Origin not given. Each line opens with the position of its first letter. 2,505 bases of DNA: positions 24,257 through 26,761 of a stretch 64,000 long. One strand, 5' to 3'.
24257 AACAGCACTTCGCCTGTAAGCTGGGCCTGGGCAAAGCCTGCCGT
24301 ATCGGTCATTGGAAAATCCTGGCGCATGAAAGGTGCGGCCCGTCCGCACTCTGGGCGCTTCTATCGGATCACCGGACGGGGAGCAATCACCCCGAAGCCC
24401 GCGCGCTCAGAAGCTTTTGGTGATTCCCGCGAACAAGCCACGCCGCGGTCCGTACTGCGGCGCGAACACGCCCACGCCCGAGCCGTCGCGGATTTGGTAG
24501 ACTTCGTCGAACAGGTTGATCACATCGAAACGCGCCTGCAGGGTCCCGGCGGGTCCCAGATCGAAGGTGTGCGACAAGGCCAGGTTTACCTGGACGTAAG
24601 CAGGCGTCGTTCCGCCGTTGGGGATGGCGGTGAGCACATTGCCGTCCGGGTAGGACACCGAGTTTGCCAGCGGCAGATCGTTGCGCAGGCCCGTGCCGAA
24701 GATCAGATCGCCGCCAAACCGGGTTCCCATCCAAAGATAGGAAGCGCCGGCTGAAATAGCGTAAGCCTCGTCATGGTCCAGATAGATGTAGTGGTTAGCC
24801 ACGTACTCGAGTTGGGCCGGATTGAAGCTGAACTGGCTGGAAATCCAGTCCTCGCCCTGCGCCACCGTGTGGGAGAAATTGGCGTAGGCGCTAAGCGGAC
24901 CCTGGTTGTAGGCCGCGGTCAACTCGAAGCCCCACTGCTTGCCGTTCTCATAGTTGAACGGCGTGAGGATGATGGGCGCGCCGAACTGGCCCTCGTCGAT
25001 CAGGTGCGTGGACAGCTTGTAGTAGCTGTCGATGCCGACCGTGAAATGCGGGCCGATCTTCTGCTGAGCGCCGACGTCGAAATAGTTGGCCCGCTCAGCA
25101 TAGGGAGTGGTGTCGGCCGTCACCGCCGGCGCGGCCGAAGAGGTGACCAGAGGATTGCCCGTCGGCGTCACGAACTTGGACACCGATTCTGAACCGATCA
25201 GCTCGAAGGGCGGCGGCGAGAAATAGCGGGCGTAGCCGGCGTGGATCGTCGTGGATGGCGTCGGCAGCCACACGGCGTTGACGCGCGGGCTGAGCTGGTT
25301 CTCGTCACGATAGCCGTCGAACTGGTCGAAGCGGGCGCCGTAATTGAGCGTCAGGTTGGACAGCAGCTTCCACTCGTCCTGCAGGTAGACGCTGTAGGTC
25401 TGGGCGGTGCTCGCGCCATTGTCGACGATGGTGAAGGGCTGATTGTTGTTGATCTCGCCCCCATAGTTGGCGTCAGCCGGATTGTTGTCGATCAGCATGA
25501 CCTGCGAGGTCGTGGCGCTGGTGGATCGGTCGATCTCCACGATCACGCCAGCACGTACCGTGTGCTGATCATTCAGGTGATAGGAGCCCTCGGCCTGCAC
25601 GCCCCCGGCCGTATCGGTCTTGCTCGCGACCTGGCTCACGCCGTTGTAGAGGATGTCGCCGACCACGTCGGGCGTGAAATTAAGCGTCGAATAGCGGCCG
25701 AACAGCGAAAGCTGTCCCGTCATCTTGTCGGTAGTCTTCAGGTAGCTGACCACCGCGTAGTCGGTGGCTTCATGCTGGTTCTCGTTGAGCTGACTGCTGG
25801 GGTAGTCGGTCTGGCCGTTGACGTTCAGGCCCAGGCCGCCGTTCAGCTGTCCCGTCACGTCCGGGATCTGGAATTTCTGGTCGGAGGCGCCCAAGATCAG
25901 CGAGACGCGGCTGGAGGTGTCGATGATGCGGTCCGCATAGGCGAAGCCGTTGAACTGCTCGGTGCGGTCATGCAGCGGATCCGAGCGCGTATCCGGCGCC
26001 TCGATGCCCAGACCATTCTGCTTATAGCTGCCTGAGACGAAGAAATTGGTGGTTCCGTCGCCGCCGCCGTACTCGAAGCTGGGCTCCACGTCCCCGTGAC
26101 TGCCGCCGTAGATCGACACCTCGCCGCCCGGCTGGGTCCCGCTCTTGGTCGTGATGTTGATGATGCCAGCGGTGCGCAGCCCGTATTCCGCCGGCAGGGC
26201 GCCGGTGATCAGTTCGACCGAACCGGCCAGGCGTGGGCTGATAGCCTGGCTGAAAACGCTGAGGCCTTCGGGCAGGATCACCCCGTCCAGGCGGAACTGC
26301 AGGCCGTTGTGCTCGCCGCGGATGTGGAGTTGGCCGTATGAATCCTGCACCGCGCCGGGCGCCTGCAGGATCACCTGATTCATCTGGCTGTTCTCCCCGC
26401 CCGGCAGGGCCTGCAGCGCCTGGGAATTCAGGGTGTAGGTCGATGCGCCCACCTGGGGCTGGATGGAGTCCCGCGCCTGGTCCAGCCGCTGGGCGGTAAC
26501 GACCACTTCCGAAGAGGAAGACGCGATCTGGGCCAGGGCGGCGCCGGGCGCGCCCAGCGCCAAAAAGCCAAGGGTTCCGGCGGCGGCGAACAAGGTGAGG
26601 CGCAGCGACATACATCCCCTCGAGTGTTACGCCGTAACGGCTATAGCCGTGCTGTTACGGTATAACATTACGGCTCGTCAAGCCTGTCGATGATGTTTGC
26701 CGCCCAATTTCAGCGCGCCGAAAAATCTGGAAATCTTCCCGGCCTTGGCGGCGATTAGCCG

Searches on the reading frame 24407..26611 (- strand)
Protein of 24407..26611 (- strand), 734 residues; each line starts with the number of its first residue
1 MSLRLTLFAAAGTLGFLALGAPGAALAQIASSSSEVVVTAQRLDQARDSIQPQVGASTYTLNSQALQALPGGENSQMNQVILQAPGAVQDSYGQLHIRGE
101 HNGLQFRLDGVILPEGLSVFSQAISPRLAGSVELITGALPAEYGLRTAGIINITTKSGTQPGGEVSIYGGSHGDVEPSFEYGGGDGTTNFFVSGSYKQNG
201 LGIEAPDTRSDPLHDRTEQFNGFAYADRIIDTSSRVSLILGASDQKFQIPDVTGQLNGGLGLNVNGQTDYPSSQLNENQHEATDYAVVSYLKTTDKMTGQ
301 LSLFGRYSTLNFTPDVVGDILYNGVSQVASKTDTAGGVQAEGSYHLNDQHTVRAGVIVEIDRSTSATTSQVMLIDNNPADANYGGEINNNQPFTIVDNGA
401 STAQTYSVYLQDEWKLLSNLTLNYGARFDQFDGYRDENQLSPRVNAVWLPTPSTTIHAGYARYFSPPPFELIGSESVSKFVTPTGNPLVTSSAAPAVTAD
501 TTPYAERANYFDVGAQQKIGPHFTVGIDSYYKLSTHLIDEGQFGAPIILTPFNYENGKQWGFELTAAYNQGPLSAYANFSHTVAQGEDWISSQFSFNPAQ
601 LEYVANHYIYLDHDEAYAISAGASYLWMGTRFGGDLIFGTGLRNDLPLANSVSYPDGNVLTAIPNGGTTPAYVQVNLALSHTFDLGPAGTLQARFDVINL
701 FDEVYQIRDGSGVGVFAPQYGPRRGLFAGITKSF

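Call 57: search_protein_families(library=pfam, proteins=[window:24407-26611:-], max_evalue=0.00001)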
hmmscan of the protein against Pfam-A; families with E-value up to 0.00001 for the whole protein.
window:24407-26611:- (734 aa): 2 families
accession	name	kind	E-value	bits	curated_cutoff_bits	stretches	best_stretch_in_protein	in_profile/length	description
PF00593.30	TonB_dep_Rec_b-barrel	-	2e-24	87.7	27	1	251-700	23-436/436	TonB dependent receptor-like, beta-barrel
PF25183.1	OMP_b-brl_4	-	5.7e-13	48.6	30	1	367-438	334-400/838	Outer membrane beta barrel domain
